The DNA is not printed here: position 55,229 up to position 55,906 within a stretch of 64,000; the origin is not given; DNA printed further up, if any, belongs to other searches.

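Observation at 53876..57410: Contiguous RNA-repair cassette in which T4 Pnkp is split into separate kinase and phosphatase genes with a CDA-fold deaminase inserted between them, flanked by two different RNA ligases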

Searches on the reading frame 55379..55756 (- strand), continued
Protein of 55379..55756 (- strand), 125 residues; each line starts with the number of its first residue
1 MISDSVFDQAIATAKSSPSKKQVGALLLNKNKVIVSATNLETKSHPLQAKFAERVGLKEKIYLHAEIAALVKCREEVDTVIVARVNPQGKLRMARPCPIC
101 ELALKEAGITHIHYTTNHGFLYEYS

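Call 47: find_homologous_proteins(query=window:55379-55756:-, max_evalue=0.00001)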
Query window:55379-55756:- (125 aa): 484 proteins with E <= 0.00001 among 495 candidates; the best 120 are listed.
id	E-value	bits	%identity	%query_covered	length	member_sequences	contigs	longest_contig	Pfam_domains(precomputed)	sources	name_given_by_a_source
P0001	8.4e-74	263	98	100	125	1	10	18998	PF00383.30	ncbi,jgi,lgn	jgi:tRNA(Arg) A34 adenosine deaminase TadA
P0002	2.2e-73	262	98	100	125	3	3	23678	PF00383.30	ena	-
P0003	4.3e-73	261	96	100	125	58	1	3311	PF00383.30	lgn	-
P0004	4.4e-73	261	97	100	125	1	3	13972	PF00383.30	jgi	jgi:tRNA(Arg) A34 adenosine deaminase TadA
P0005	8.2e-73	260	97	100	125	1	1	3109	PF00383.30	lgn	-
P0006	1.1e-72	260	94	100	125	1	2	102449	PF00383.30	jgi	jgi:tRNA(Arg) A34 adenosine deaminase TadA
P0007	3.1e-72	258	94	100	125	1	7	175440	PF00383.30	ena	-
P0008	4.0e-72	258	94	100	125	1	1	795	PF00383.30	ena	-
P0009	3.1e-71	255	94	100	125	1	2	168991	PF00383.30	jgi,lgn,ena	-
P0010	2.0e-69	249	91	100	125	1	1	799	PF00383.30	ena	-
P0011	1.1e-68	247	92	100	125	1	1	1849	PF00383.30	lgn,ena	-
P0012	2.5e-64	233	86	100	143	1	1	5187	PF00383.30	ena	-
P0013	2.5e-64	233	86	100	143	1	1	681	PF00383.30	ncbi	-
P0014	4.9e-64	232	86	100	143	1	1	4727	PF00383.30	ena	-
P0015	4.9e-64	232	86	100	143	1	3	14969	PF00383.30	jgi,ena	jgi:tRNA(Arg) A34 adenosine deaminase TadA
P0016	1.3e-63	231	85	100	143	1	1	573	PF00383.30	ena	-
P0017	2.5e-63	230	82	99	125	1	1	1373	PF00383.30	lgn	-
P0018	2.6e-63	230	85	100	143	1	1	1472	PF00383.30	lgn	-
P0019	3.2e-63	229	85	100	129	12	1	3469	PF00383.30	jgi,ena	jgi:tRNA(Arg) A34 adenosine deaminase TadA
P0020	3.5e-63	229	85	100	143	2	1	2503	PF00383.30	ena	-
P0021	9.0e-63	228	82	99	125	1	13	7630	PF00383.30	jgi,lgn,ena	-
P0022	9.1e-63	228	85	100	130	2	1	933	PF00383.30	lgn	-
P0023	2.4e-62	226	81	99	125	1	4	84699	PF00383.30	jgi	jgi:tRNA(Arg) A34 adenosine deaminase TadA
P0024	3.3e-62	226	84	100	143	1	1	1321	PF00383.30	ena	-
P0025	4.8e-62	226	80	99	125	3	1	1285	PF00383.30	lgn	-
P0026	5.4e-62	225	81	99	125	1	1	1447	PF00383.30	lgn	-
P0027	6.5e-62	225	82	99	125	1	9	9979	PF00383.30,PF14437.13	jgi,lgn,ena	-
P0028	1.4e-61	224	83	99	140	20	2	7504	PF00383.30,PF14437.13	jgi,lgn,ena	jgi:tRNA(Arg) A34 adenosine deaminase TadA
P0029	3.9e-61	223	81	99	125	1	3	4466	PF00383.30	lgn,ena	-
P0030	5.1e-61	222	81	99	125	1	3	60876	PF00383.30,PF14437.13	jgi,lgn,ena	jgi:cytidine deaminase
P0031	6.4e-61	222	81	99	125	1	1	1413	PF00383.30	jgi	-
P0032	7.6e-61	222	81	99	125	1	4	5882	PF00383.30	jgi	-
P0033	1.3e-60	221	81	99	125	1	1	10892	PF00383.30,PF14437.13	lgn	-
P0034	1.3e-60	221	81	99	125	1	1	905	PF00383.30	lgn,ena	-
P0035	2.0e-60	220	82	98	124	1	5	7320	PF00383.30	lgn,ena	-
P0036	2.8e-60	220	81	99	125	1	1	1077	PF00383.30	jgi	-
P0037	3.2e-60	220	80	99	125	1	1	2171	PF00383.30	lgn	-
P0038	4.7e-60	219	81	99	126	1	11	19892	PF00383.30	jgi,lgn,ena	-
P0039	4.8e-60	219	78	99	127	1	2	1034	PF00383.30,PF14437.13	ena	-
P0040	5.4e-60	219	81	99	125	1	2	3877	PF00383.30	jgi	jgi:tRNA(Arg) A34 adenosine deaminase TadA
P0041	6.4e-60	219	78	99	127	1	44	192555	PF00383.30,PF14437.13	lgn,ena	-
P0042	7.4e-60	218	81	98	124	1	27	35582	PF00383.30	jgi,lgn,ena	jgi:tRNA(Arg) A34 adenosine deaminase TadA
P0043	7.7e-60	218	81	97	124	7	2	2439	PF00383.30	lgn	-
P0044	1.0e-59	218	80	99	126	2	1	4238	PF00383.30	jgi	jgi:tRNA(Arg) A34 adenosine deaminase TadA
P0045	1.4e-59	218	81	98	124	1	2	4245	PF00383.30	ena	-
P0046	1.4e-59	218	81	98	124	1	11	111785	PF00383.30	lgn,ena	-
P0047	1.5e-59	217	82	97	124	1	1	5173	PF00383.30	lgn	-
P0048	2.4e-59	217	81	99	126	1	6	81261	PF00383.30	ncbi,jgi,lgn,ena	jgi:tRNA(Arg) A34 adenosine deaminase TadA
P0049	2.5e-59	217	81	99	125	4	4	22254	PF00383.30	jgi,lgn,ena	jgi:tRNA(Arg) A34 adenosine deaminase TadA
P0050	3.0e-59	216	78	100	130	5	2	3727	PF00383.30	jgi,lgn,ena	-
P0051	3.9e-59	216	79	100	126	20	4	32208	PF00383.30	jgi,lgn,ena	-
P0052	4.5e-59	216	80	99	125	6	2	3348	PF00383.30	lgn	-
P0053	5.5e-59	216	79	100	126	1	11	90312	PF00383.30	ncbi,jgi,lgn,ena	-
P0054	6.4e-59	215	78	99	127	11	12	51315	PF00383.30,PF14437.13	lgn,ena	-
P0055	7.7e-59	215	79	100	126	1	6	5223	PF00383.30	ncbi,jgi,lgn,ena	jgi:tRNA(Arg) A34 adenosine deaminase TadA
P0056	7.9e-59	215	77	99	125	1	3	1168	PF00383.30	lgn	-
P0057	2.1e-58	214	77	99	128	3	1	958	PF00383.30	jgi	jgi:deoxycytidylate deaminase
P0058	2.1e-58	214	79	97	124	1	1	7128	PF00383.30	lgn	-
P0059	2.9e-58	213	77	100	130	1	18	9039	PF00383.30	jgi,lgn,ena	jgi:tRNA(Arg) A34 adenosine deaminase TadA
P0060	3.2e-58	213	77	99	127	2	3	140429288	PF00383.30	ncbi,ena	-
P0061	3.8e-58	213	77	99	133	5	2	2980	PF00383.30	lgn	-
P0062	4.4e-58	213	77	99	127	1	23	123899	PF00383.30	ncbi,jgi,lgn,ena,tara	tara:strand:- start:57215 stop:57598 length:384 start_codon:yes stop_codon:yes gene_type:complete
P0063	1.1e-57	212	77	99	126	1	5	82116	PF00383.30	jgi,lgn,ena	-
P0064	1.1e-57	211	76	100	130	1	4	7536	PF00383.30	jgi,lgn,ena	jgi:tRNA(Arg) A34 adenosine deaminase TadA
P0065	1.5e-57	211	76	99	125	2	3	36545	PF00383.30,PF14437.13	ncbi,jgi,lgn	jgi:tRNA(Arg) A34 adenosine deaminase TadA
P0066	1.5e-57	211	79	97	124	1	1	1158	PF00383.30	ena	-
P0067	2.1e-57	211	77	99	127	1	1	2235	PF00383.30,PF14437.13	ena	-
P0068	4.5e-57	209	76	99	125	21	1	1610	PF00383.30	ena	-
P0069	7.6e-57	209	76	99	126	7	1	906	PF00383.30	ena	-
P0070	7.7e-57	209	77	97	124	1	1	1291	PF00383.30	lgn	-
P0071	7.9e-57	209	77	97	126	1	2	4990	PF00383.30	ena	-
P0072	3.5e-56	207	75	100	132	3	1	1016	PF00383.30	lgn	-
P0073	3.7e-56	207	74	99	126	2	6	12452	PF00383.30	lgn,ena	-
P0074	4.6e-56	206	75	99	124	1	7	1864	PF00383.30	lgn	-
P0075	5.0e-56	206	74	100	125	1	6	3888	PF00383.30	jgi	jgi:tRNA(Arg) A34 adenosine deaminase TadA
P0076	6.1e-56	206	75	99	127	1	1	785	PF00383.30,PF14437.13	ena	-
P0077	6.4e-56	206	75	99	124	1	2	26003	PF00383.30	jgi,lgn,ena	-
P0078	6.5e-56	206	75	99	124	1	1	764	PF00383.30,PF14437.13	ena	-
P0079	8.9e-56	205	75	99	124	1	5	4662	PF00383.30,PF14437.13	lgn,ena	-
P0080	9.1e-56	205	76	99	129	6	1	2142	PF00383.30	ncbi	ncbi:MAG: cytidine deaminase [Candidatus Nanopelagicales bacterium]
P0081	2.5e-55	204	74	100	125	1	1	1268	PF00383.30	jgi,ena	-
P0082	2.7e-55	204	74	99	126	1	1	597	PF00383.30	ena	-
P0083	3.0e-55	204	73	99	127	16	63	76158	PF00383.30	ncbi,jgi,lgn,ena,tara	jgi:tRNA(Arg) A34 adenosine deaminase TadA|tara:strand:+ start:88 stop:471 length:384 start_codon:ye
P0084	3.1e-55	204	75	99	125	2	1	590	PF00383.30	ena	-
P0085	4.2e-55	203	75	99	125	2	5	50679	PF00383.30,PF14437.13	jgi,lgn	jgi:tRNA(Arg) A34 adenosine deaminase TadA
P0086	4.6e-55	203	74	99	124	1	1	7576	PF00383.30,PF14437.13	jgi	jgi:tRNA(Arg) A34 adenosine deaminase TadA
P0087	5.6e-55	203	74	100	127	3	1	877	PF00383.30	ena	-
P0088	6.3e-55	203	74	99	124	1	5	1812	PF00383.30,PF14437.13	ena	-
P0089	6.3e-55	203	74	99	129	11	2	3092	PF00383.30,PF14437.13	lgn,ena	-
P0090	6.6e-55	203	73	100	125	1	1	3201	PF00383.30,PF14437.13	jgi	jgi:tRNA(Arg) A34 adenosine deaminase TadA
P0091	7.7e-55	202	76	99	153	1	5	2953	PF00383.30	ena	-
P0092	1.2e-54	202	72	99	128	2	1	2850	PF00383.30,PF14437.13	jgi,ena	-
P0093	1.3e-54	202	72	100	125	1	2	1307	PF00383.30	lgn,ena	-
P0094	1.6e-54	201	74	99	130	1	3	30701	PF00383.30,PF14437.13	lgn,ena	-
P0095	1.8e-54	201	74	100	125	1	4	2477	PF00383.30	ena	-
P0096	2.2e-54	201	71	99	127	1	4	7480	PF00383.30,PF14437.13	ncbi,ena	-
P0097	3.9e-54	200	72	100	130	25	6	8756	PF00383.30,PF14437.13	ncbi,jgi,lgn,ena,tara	tara:strand:- start:1281 stop:1673 length:393 start_codon:yes stop_codon:yes gene_type:complete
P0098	5.2e-54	200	74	100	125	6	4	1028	PF00383.30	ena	-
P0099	6.8e-54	199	70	100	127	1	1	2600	PF00383.30,PF14437.13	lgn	-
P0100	1.3e-53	198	70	99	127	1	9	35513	PF00383.30,PF14437.13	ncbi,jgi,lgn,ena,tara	tara:strand:+ start:3200 stop:3583 length:384 start_codon:yes stop_codon:yes gene_type:complete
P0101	1.3e-53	198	70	100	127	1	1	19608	PF00383.30,PF14437.13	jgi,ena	-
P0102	1.5e-53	198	76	99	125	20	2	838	PF00383.30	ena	-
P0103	1.6e-53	198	73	99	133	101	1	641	PF00383.30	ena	-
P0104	4.0e-53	197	73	99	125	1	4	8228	PF00383.30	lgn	-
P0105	5.4e-53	196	72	100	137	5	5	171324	PF00383.30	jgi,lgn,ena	jgi:tRNA(Arg) A34 adenosine deaminase TadA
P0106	7.8e-53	196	73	99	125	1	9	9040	PF00383.30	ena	-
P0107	2.5e-52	194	69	100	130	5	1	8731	PF00383.30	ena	-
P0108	2.9e-52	194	70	99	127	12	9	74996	PF00383.30,PF14437.13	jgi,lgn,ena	jgi:tRNA(Arg) A34 adenosine deaminase TadA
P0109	5.6e-52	193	71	99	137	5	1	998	PF00383.30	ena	-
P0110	5.8e-52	193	70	99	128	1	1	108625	PF00383.30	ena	-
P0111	9.2e-52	192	84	82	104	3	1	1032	PF00383.30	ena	-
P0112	1.0e-51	192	74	99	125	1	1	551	PF00383.30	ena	-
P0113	1.5e-51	192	72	98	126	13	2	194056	PF00383.30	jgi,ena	-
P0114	2.1e-51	191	69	99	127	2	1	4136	PF00383.30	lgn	-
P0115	3.3e-51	191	73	99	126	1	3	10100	PF00383.30,PF14437.13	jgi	jgi:tRNA(Arg) A34 adenosine deaminase TadA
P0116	3.3e-51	191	70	98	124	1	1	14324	PF00383.30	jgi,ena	-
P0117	6.6e-51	190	73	99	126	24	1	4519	PF00383.30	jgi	jgi:tRNA(Arg) A34 adenosine deaminase TadA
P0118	4.3e-50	187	67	98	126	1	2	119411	PF00383.30,PF14437.13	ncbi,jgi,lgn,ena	jgi:tRNA(Arg) A34 adenosine deaminase TadA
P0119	4.4e-50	187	70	98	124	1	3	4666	PF00383.30,PF14437.13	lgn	-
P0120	4.9e-50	187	68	98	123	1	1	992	PF00383.30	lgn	-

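Call 50: find_related_loci(query=A1, collection=viral_contigs, flank=4000)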
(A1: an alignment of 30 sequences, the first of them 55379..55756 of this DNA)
Query A1 (125 aa) in viral_contigs; peptide patterns used: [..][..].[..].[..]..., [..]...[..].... (x = any residue, [..] = any of these).
383 stretches matched a pattern; 333 encode a relative of the query (tblastn E <= 1e-3); the best 80 are kept; 80 distinct loci.
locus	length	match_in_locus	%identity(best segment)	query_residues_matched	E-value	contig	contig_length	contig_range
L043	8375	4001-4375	95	1-125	6e-81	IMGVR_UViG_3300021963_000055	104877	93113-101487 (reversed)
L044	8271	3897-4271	95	1-125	1e-80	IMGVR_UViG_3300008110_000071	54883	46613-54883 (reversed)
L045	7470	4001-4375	96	1-125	3e-80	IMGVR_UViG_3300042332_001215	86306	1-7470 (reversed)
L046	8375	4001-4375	94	1-125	2e-79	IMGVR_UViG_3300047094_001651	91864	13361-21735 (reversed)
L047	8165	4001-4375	94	1-125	2e-79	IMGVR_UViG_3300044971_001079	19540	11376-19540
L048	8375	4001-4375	94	1-125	6e-79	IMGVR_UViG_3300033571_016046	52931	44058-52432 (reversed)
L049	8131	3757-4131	92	1-125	9e-78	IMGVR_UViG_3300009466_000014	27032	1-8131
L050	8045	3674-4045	81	1-124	1e-69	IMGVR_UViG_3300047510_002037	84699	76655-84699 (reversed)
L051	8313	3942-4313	81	1-124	1e-69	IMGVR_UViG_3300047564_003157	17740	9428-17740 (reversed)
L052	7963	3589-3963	94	1-125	2e-79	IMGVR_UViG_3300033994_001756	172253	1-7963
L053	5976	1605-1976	82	1-124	1e-69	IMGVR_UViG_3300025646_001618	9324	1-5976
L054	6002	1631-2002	83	1-124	3e-69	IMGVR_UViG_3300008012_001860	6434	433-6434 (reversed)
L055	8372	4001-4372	81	1-124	1e-68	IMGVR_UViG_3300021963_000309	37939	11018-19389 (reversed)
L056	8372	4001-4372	82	1-124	3e-68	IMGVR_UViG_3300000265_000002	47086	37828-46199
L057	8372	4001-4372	81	1-124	1e-67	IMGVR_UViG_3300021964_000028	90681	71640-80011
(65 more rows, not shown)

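Call 54: predict_structure(alignment_id=A1)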
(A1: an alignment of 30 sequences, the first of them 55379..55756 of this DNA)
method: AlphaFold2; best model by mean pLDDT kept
length: 125 residues; sequences in the alignment: 30
mean_pLDDT: 89.5   pTM: 0.83
mean pLDDT of the five models: 89.5, 89.2, 85.9, 83.9, 82.9
residues with pLDDT >= 90: 90; 70-90: 28; 50-70: 4; < 50: 3
segments of 3 or more residues with pLDDT < 50: 123-125
pLDDT, mean of each block of 10 residues (from residue 1): 90 94 95 94 87 83 91 94 94 91 93 90 44
secondary structure, 60 per line:
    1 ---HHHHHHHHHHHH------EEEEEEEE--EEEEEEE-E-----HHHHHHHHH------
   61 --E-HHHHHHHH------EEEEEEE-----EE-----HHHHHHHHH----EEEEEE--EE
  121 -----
elements in order: H4-15 E22-29 E32-38 H46-54 H65-72 E79-85 H98-106 E111-116

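Call 56: fold_search(model_id=the predicted structure, library=pdb)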
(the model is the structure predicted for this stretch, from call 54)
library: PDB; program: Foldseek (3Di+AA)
matches with E <= 10: 306; with E <= 0.001: 5
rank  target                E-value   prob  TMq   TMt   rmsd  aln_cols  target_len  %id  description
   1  1vq2                  2.4e-04  1.00  0.55  0.41   7.7       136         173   18  CRYSTAL STRUCTURE OF T4-BACTERIOPHAGE DEOXYCYTIDYLATE DEAMINASE, MUTANT R115E (released 2004-12-21)
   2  2w4l_D                4.3e-04  1.00  0.55  0.46   5.8       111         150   22  Human dCMP deaminase (released 2009-01-13)
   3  4f3w_D                6.7e-04  1.00  0.51  0.53   5.1       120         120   22  Crystal structure of cytidine deaminase Cdd from Mycobacterium marinum (released 2012-05-23)
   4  5jfy_A                7.6e-04  1.00  0.55  0.58   5.5       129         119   18  Crystal structure of a plant cytidine deaminase (released 2017-04-26)
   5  4p9e                  9.2e-04  1.00  0.57  0.57   3.6       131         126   18  Crystal structure of dCMP deaminase from the cyanophage S-TIM5 in apo form (released 2014-11-26)
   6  4p9c_A                1.2e-03  1.00  0.54  0.50   4.5       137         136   20  Crystal structure of dCMP deaminase from the cyanophage S-TIM5 in complex with dCMP and dUMP (released 2014-11-26)
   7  2hvw_A                1.5e-03  1.00  0.60  0.52   7.4       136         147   24  Crystal structure of dCMP deaminase from Streptococcus mutans (released 2007-09-11)
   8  2hvw_B                1.6e-03  1.00  0.60  0.52   7.4       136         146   24  Crystal structure of dCMP deaminase from Streptococcus mutans (released 2007-09-11)
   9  3r2n_A                1.6e-03  1.00  0.57  0.59   4.3       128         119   18  Crystal structure of cytidine deaminase from Mycobacterium leprae (released 2011-03-23)
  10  5c2o_A                1.8e-03  1.00  0.54  0.48   6.7       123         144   21  Crystal structure of Streptococcus mutans Deoxycytidylate Deaminase complexed with dTTP (released 2016-07-13)
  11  4f3w_B                2.2e-03  1.00  0.51  0.52   5.0       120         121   22  Crystal structure of cytidine deaminase Cdd from Mycobacterium marinum (released 2012-05-23)
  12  8e2q_B                2.5e-03  1.00  0.52  0.41   5.5       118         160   20  Crystal structure of TadAC-1.17 in a complex with ssDNA (released 2023-01-11)
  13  8e2s_C                2.7e-03  1.00  0.48  0.41   6.1       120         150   18  Crystal structure of TadAC-1.19 (released 2023-01-11)
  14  5jfy_D                2.9e-03  1.00  0.53  0.57   3.8       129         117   19  Crystal structure of a plant cytidine deaminase (released 2017-04-26)
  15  2w4l_F                2.9e-03  1.00  0.54  0.43   6.0       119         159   24  Human dCMP deaminase (released 2009-01-13)
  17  2hvv_A                3.0e-03  1.00  0.55  0.48   6.8       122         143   24  Crystal structure of dCMP deaminase from Streptococcus mutans (released 2007-09-11)
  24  2a8n_A                3.9e-03  1.00  0.52  0.50   5.5       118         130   19  Biochemical and Structural Studies of A-to-I Editing by tRNA:A34 Deaminases at the Wobble Position of Transfer RNA (released 2005-09-27)
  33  4p9c_H                4.7e-03  1.00  0.59  0.55   3.9       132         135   20  Crystal structure of dCMP deaminase from the cyanophage S-TIM5 in complex with dCMP and dUMP (released 2014-11-26)
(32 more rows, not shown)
